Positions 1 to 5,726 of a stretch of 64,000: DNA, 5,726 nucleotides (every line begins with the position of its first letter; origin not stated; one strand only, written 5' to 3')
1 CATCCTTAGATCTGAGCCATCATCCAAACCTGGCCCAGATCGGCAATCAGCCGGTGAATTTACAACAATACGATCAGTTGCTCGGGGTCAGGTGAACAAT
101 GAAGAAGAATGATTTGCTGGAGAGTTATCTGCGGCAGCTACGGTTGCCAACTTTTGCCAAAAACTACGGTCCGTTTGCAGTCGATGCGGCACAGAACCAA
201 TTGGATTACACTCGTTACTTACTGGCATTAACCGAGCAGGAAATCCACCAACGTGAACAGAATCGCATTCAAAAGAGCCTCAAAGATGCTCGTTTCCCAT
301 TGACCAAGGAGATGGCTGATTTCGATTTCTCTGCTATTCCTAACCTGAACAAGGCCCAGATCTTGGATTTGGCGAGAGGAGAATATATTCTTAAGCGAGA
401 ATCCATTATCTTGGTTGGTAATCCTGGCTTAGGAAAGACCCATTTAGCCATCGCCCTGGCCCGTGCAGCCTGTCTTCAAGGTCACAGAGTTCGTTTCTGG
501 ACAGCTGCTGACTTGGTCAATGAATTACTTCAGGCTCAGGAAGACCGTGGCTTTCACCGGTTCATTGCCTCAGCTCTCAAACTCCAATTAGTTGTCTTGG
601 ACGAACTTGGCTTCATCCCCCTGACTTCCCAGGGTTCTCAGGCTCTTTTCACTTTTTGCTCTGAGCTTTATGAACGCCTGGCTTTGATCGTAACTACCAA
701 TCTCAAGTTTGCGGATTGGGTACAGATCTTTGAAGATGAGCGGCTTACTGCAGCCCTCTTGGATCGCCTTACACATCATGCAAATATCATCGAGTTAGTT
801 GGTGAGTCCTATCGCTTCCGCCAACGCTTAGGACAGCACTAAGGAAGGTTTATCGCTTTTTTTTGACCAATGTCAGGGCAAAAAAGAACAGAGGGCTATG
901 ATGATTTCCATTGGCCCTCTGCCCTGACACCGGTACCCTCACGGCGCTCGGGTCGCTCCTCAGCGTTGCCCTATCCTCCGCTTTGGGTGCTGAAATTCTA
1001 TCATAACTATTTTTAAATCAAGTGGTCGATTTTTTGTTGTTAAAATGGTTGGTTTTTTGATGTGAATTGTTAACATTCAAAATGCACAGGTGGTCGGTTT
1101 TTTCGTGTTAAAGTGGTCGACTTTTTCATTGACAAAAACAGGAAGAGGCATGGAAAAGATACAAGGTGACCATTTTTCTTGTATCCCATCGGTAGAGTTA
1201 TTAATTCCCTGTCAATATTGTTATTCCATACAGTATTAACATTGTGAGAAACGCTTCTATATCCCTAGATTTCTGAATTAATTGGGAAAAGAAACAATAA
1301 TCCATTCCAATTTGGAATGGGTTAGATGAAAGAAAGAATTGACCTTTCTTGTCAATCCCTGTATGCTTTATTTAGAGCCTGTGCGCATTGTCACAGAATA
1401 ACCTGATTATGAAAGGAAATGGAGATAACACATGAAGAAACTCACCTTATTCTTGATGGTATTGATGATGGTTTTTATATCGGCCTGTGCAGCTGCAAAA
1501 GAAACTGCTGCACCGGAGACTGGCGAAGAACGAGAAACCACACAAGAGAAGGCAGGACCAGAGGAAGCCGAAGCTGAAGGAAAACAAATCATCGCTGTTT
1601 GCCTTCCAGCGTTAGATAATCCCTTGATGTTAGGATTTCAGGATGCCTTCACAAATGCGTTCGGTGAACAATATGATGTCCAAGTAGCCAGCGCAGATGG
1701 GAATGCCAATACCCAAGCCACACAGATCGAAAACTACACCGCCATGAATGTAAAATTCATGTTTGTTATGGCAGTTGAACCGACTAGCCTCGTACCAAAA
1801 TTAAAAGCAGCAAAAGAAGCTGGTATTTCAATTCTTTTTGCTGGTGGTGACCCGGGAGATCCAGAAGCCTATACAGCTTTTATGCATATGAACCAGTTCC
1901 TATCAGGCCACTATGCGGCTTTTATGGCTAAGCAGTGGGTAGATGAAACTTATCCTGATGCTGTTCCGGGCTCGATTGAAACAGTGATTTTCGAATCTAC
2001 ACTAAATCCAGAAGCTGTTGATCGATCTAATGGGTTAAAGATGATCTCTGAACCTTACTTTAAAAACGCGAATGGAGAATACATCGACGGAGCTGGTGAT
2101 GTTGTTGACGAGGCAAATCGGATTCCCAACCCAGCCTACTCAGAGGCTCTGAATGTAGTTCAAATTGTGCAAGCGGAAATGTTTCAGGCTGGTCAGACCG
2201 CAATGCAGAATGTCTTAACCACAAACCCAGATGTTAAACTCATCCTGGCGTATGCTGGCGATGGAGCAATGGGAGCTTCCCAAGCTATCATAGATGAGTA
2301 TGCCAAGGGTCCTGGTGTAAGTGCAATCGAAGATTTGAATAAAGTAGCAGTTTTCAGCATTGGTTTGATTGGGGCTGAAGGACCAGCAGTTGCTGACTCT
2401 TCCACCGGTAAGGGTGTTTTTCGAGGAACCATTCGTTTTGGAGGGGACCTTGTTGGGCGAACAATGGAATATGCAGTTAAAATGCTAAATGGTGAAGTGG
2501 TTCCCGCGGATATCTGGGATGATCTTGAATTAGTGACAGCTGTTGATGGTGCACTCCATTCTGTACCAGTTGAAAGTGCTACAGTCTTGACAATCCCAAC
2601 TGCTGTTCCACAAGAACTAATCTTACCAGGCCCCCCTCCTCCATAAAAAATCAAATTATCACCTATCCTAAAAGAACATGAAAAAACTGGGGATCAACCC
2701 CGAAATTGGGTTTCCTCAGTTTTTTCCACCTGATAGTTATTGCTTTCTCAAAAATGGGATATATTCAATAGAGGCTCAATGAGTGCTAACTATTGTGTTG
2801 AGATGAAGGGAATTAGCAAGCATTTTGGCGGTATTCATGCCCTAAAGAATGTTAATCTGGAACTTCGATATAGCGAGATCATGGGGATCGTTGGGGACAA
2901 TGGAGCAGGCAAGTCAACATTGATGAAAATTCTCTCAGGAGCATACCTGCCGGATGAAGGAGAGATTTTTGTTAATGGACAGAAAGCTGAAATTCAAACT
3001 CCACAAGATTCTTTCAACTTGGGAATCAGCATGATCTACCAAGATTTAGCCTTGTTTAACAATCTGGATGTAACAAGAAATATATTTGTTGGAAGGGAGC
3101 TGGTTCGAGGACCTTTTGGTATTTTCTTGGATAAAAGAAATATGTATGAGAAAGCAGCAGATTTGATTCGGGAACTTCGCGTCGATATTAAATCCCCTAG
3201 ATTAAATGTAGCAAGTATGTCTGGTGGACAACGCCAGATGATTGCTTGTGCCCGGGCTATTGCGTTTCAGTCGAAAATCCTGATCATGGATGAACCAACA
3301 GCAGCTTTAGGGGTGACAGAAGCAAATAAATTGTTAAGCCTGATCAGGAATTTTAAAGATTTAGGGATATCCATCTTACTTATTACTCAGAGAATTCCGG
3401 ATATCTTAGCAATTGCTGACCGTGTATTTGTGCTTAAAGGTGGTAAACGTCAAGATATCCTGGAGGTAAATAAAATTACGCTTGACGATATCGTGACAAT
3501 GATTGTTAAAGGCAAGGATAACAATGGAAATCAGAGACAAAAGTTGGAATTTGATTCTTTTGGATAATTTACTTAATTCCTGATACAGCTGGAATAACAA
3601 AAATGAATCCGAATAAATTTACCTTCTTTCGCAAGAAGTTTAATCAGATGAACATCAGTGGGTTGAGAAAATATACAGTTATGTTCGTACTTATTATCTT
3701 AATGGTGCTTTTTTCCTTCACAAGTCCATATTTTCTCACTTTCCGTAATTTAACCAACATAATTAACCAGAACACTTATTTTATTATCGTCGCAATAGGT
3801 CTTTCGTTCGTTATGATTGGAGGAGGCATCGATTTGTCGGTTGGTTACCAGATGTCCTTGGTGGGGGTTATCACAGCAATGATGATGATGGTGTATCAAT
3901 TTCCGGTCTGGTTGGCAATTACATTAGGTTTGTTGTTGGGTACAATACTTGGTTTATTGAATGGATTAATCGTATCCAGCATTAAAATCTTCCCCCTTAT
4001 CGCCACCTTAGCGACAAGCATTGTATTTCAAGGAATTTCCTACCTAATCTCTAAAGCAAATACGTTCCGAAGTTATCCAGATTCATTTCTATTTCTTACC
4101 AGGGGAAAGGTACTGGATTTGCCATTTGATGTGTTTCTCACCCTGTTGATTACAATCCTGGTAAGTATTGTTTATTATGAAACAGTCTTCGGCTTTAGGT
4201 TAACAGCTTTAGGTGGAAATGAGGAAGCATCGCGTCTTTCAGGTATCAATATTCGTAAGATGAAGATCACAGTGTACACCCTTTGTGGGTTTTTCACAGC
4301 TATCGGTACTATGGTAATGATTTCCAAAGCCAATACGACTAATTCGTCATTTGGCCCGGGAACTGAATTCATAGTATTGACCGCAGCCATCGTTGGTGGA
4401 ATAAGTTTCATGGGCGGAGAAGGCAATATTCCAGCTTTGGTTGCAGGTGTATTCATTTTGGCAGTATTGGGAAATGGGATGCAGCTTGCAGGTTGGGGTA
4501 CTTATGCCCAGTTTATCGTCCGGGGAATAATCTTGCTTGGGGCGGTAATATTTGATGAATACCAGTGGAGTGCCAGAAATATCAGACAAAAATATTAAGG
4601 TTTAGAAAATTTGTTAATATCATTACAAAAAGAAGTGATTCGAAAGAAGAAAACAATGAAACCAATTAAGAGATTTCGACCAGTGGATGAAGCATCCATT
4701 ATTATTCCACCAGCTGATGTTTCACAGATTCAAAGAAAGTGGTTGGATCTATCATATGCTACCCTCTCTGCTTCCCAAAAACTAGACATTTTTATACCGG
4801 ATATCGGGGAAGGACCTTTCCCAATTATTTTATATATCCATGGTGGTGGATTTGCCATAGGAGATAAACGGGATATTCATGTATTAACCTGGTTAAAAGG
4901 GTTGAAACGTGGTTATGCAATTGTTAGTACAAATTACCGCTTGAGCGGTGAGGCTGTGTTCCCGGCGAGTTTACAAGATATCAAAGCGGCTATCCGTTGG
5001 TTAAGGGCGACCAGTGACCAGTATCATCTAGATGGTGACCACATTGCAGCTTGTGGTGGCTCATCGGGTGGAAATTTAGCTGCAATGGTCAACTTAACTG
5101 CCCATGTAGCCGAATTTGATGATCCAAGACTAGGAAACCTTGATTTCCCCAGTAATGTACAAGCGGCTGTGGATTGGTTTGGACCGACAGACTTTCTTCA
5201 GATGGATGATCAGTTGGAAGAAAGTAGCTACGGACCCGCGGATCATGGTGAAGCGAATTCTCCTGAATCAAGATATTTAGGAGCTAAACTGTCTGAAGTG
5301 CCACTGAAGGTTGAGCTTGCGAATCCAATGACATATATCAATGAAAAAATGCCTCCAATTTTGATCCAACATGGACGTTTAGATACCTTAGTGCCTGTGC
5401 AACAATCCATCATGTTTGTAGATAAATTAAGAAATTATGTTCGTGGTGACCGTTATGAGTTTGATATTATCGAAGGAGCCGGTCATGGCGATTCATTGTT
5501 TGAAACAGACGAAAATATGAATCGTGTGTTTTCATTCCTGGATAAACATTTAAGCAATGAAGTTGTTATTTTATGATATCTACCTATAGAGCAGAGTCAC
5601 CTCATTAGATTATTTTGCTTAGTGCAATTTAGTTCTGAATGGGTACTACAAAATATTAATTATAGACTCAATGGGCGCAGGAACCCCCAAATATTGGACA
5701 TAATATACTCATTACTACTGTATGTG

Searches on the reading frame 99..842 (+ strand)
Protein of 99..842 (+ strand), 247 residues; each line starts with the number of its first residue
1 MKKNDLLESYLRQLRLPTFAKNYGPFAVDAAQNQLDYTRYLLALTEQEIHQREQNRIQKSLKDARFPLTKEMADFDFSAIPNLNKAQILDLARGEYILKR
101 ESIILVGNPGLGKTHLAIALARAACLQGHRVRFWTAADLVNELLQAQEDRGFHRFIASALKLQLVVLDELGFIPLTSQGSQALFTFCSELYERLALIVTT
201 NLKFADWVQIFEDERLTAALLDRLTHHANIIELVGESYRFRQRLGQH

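Call 16: search_protein_families(library=pfam, proteins=[window:99-842:+], max_evalue=0.01)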
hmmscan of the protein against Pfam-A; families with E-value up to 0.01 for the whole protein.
window:99-842:+ (247 aa): 9 families
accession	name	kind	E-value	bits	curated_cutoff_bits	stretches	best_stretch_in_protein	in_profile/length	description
PF01695.23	IstB_IS21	-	2.3e-68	230.7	24.1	1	10-244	2-236/238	IstB-like ATP binding protein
PF00308.24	Bac_DnaA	-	5.5e-08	33.6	23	1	103-212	37-148/162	Bacterial DnaA ATPAse domain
PF00004.35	AAA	-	5.5e-06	27.3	21.2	1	103-202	1-110/131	ATPase family associated with various cellular activities (AAA)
PF20720.3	nSTAND3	-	7.8e-06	26.1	27.2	1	99-145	16-62/155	Novel STAND NTPase 3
PF13481.12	AAA_25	-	2.9e-05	24.2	27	1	95-160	28-95/195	AAA domain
PF13191.12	AAA_16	-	0.00032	21.7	32.6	1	101-159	25-85/167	AAA ATPase domain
PF07726.17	AAA_3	-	0.0025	18.1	27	1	103-172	2-73/131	ATPase family associated with various cellular activities (AAA)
PF07728.20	AAA_5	-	0.004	17.6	22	0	103-128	2-25/139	AAA domain (dynein-related subfamily)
PF13401.12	AAA_22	-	0.0044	17.8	27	0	100-177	5-65/130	AAA domain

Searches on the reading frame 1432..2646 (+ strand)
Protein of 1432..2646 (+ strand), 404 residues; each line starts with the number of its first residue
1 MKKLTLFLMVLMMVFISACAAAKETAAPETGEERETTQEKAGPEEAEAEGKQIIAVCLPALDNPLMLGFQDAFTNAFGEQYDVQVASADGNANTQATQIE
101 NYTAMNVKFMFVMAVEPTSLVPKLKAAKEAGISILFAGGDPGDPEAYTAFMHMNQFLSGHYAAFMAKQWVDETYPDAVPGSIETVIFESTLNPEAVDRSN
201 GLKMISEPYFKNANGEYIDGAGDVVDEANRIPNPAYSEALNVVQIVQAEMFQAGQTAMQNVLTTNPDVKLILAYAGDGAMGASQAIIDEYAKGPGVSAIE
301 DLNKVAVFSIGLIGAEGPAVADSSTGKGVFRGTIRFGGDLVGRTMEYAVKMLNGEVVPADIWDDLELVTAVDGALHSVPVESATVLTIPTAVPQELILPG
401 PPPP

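Call 16: search_protein_families(library=pfam, proteins=[window:1432-2646:+], max_evalue=0.01)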
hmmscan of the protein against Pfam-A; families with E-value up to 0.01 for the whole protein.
window:1432-2646:+ (404 aa): 1 family
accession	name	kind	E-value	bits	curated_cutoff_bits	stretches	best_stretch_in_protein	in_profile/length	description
PF13407.12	Peripla_BP_4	-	4.6e-17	62.9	35.1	1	54-292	1-209/258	Periplasmic binding protein domain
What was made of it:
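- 1..5576 (+): Left flank, interpreted as the cargo of a neighbouring, more recently acquired element (X). It holds IS21 IstB (99-842), a sugar-type ABC transporter (1432-4598) and a BD-FAE esterase (4611-5576). Pfam assignments in call 16.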

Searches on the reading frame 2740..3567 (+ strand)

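Call 16: search_protein_families(library=pfam, proteins=[window:2740-3567:+], max_evalue=0.01)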
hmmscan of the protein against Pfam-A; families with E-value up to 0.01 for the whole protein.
window:2740-3567:+ (275 aa): 8 families
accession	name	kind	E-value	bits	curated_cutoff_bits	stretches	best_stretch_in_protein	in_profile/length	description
PF00005.33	ABC_tran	-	2e-32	113.1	25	1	35-188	1-137/137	ABC transporter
PF02463.25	SMC_N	-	1.9e-07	31.2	40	1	44-207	22-188/220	RecF/RecN/SMC N terminal domain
PF13304.12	AAA_21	-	3.4e-06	27.8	27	1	47-67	1-21/304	AAA domain, putative AbiEii toxin, Type IV TA system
PF09818.15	ABC_ATPase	-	1.4e-05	24.7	23.2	0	144-241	142-255/283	P-loop domain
PF13476.12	AAA_23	-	0.00011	23.3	27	1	28-66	10-40/201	AAA domain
PF13555.12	AAA_29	-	0.003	17.7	27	1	39-62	16-39/61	P-loop containing region of AAA domain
PF13401.12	AAA_22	-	0.0036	18.1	27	0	46-217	6-123/130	AAA domain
PF13175.12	AAA_15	-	0.006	16.7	32.1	0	35-65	14-43/374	AAA ATPase domain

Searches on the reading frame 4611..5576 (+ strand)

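Call 16: search_protein_families(library=pfam, proteins=[window:4611-5576:+], max_evalue=0.01)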
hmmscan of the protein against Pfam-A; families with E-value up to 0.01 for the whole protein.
window:4611-5576:+ (321 aa): 8 families
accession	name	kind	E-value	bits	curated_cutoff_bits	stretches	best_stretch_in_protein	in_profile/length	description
PF20434.5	BD-FAE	-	1.2e-61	208.5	26.8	1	58-273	1-215/215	BD-FAE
PF07859.19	Abhydrolase_3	-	1.1e-22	81.3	25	1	73-293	1-207/210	alpha/beta hydrolase fold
PF00326.27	Peptidase_S9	-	6.9e-15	55.5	22.6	1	235-316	130-212/213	Prolyl oligopeptidase family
PF00135.34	COesterase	-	3.9e-06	26.5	27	1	58-165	88-205/515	Carboxylesterase family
PF02230.22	Abhydrolase_2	-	0.00011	22.6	23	1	230-313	140-216/217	Phospholipase/Carboxylesterase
PF02129.25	Peptidase_S15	-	0.00015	22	23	1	57-165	6-117/262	X-Pro dipeptidyl-peptidase (S15 family)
PF00561.26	Abhydrolase_1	-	0.0008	19.6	25.8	0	72-160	2-86/245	alpha/beta hydrolase fold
PF03583.20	LIP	-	0.006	16.4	23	0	95-158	20-85/286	Secretory lipase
